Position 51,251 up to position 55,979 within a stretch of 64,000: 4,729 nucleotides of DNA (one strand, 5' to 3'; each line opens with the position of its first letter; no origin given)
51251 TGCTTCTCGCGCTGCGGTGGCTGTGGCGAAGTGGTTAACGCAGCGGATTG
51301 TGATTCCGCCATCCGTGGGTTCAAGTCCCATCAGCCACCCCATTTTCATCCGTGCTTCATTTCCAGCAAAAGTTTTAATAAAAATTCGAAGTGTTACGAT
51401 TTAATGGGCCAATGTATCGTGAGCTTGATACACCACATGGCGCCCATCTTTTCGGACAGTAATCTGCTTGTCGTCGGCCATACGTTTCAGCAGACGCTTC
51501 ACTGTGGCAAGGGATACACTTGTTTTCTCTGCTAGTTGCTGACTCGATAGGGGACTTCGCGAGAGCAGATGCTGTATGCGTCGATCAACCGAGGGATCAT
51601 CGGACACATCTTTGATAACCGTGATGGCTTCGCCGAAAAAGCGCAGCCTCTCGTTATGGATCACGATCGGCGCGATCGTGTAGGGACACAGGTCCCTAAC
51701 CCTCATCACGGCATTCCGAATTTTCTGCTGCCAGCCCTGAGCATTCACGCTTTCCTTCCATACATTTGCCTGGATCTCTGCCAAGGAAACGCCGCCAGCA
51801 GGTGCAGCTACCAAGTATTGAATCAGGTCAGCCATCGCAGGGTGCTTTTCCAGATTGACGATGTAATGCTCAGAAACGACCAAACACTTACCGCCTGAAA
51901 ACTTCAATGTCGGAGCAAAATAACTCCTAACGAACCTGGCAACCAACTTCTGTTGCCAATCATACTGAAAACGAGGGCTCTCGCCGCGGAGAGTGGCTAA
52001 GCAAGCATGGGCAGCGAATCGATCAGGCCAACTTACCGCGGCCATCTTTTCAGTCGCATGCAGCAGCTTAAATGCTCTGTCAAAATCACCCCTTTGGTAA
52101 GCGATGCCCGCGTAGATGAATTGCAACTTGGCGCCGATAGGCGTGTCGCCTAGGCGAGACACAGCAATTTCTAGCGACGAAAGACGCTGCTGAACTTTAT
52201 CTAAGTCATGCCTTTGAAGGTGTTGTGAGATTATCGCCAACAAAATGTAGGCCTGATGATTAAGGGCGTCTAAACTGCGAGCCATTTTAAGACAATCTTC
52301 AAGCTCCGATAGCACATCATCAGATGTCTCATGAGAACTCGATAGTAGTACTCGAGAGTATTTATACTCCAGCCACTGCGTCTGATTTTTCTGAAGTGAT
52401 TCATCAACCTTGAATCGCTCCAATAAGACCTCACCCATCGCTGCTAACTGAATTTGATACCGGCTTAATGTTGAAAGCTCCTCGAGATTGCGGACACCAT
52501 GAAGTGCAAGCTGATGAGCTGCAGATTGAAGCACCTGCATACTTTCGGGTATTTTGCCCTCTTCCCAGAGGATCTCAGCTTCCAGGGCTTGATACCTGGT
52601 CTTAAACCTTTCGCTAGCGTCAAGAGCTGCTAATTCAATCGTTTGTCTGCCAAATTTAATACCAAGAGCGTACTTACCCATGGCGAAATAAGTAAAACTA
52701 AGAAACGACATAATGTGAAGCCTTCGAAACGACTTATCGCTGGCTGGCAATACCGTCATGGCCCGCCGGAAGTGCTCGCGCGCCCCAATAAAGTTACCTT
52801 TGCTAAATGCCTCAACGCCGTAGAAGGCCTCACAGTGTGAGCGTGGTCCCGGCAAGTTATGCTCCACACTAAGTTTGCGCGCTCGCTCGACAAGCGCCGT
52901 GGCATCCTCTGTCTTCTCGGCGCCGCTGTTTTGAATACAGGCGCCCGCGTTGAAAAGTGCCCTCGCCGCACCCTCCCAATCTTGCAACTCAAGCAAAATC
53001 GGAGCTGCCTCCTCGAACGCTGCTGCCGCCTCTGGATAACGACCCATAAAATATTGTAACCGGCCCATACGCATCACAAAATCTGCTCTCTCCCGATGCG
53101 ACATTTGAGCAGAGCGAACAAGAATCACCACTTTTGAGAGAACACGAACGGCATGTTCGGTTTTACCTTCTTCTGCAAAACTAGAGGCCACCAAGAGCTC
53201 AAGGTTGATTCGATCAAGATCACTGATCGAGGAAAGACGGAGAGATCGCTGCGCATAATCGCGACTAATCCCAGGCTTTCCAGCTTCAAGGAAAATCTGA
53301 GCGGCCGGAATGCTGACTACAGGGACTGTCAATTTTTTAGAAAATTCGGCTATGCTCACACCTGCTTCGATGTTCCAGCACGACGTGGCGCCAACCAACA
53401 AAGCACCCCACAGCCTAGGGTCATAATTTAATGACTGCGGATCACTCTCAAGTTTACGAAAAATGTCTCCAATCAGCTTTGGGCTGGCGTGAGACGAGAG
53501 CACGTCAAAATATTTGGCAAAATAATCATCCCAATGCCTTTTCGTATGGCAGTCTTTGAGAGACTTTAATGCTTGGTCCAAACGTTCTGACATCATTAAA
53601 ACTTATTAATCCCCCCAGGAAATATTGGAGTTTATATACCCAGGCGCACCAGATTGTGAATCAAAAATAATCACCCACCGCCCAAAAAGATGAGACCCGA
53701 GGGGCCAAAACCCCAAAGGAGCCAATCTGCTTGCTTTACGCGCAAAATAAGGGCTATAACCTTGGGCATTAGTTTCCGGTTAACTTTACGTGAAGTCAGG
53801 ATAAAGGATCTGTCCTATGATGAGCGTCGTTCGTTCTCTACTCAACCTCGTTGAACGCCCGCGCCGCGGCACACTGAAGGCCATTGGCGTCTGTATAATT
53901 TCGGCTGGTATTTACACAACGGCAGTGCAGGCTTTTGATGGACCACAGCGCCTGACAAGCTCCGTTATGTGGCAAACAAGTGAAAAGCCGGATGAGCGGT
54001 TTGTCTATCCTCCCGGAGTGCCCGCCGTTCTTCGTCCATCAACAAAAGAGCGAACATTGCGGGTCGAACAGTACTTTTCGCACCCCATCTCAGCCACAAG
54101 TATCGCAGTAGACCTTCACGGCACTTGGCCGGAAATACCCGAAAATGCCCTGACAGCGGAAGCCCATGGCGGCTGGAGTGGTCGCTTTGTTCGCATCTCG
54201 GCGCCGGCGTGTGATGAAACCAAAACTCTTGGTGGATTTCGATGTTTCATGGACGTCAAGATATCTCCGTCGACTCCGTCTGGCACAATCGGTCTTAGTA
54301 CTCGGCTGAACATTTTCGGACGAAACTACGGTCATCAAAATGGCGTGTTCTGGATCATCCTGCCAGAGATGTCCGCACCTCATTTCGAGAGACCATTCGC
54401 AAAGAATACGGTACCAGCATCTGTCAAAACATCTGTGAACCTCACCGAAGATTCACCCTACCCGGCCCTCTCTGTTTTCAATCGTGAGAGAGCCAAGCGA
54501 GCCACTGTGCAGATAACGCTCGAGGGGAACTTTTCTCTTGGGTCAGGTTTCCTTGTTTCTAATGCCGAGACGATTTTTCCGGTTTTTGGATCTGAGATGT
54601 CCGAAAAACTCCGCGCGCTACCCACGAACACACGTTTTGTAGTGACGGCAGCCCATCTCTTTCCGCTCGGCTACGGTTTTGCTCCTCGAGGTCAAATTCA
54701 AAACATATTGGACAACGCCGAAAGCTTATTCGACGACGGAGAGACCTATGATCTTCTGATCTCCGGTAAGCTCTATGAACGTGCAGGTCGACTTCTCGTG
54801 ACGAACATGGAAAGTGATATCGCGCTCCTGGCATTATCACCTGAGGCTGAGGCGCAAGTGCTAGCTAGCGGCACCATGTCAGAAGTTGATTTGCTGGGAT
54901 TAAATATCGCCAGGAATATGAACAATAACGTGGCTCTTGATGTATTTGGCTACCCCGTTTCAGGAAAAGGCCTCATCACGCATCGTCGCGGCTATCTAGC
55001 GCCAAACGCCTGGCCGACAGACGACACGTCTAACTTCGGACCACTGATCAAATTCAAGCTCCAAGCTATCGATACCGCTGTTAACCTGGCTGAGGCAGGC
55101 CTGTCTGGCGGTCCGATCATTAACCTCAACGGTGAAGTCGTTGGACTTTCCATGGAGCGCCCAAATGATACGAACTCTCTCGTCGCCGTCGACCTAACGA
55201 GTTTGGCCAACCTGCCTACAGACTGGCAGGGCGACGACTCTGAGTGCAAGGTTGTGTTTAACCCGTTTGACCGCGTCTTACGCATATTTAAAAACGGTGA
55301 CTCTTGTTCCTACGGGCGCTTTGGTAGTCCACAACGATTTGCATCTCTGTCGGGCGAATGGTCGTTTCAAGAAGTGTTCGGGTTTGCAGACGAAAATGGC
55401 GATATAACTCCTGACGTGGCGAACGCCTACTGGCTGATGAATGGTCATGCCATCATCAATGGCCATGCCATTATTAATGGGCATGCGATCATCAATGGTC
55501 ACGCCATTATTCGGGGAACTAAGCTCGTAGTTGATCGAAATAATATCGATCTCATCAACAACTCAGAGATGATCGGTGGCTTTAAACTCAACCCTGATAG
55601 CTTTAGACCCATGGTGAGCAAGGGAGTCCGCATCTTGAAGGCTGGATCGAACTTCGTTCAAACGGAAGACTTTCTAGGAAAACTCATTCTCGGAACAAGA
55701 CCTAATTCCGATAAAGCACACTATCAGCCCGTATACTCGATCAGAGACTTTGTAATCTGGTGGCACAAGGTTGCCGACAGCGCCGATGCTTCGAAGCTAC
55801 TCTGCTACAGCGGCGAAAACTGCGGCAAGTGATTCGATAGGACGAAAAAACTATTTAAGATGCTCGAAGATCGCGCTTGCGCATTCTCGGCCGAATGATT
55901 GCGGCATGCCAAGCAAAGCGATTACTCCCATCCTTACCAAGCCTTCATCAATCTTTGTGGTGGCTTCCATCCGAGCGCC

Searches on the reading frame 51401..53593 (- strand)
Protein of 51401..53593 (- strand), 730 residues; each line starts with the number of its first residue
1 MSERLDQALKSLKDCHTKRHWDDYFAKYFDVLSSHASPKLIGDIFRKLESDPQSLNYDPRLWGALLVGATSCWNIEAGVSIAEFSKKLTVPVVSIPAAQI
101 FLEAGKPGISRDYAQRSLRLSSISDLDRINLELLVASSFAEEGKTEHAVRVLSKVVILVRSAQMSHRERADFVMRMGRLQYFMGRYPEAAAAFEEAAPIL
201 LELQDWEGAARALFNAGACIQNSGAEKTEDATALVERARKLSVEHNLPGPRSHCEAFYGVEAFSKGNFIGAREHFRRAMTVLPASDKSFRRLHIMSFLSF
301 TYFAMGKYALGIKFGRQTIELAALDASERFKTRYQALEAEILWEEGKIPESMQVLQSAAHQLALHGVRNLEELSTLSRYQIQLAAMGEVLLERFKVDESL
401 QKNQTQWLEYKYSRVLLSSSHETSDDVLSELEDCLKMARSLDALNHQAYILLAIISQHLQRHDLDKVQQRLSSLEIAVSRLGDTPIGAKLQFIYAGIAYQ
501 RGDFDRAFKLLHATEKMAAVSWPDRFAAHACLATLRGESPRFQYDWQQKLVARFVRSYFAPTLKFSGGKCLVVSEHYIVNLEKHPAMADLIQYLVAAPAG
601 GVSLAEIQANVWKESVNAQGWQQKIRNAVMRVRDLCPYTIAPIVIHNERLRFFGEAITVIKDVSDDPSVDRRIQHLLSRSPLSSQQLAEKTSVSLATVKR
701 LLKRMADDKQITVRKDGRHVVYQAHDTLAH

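Call 41: search_protein_families(library=pfam, proteins=[window:51401-53593:-], max_evalue=0.01)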
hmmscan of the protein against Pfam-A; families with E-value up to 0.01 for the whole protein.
window:51401-53593:- (730 aa): 16 families
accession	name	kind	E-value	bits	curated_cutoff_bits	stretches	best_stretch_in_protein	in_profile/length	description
PF13424.12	TPR_12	-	2e-10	41.2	30.1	1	175-241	8-74/77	Tetratricopeptide repeat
PF07719.23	TPR_2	-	2e-07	31.1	27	0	174-196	5-27/34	Tetratricopeptide repeat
PF10602.15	RPN7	-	2.9e-07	30.8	29.6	1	436-515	61-140/174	26S proteasome subunit RPN7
PF25058.1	ARM_TT21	-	7.3e-06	26.5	27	0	444-515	53-121/155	Tetratricopeptide repeat protein 21 ARM repeat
PF00515.34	TPR_1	-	0.00017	21.7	27.8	0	175-196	6-27/34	Tetratricopeptide repeat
PF13412.12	HTH_24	-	0.00049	20.1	21.9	1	675-711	11-47/48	Winged helix-turn-helix DNA-binding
PF08279.18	HTH_11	-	0.00061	20.1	25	1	675-704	8-38/55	HTH domain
PF13374.12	TPR_10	-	0.00075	19.9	27.5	0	182-198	14-30/42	Tetratricopeptide repeat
PF13545.12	HTH_Crp_2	-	0.001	19.5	27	1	680-721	21-60/70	Crp-like helix-turn-helix domain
PF12840.13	HTH_20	-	0.0014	19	27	0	671-707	7-44/51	Helix-turn-helix domain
PF24033.1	DUF7342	-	0.0022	18.4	31.6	1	679-725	15-61/150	Family of unknown function (DUF7342)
PF25213.1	HVO_A0261_N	-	0.0022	18.3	35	1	674-717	17-59/86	HVO_A0261 N-terminal domain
PF14559.12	TPR_19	-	0.0033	18.1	25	0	141-198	3-53/68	Tetratricopeptide repeat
PF12802.13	MarR_2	-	0.0044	17.6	27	0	676-718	13-57/61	MarR family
PF14938.12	SNAP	-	0.0055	16.7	25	1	182-243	47-105/282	Soluble NSF attachment protein, SNAP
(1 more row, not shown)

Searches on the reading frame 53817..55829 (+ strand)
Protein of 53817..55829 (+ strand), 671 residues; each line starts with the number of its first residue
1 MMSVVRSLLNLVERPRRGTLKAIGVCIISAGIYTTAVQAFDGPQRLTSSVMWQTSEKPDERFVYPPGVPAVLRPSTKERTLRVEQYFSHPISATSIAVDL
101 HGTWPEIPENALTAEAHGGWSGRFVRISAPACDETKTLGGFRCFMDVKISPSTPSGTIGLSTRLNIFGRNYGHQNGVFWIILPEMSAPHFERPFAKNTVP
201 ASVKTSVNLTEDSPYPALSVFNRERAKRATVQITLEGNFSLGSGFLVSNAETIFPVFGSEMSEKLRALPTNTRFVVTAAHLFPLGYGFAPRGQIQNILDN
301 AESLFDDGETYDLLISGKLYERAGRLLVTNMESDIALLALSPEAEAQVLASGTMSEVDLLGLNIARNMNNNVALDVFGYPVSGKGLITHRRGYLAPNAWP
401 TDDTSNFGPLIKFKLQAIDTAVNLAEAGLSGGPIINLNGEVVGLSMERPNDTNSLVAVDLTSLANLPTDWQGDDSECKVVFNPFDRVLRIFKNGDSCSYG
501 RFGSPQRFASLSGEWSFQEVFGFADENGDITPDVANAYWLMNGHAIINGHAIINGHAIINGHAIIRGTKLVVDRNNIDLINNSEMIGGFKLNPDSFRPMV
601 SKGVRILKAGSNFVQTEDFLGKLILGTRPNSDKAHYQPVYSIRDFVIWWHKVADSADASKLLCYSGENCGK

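Call 41: search_protein_families(library=pfam, proteins=[window:53817-55829:+], max_evalue=0.01)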
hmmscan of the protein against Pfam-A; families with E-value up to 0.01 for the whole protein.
window:53817-55829:+ (671 aa): 1 family
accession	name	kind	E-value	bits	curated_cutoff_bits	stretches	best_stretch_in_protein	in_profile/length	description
PF13365.12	Trypsin_2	-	0.0002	22.6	27.6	1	273-444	10-144/144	Trypsin-like peptidase domain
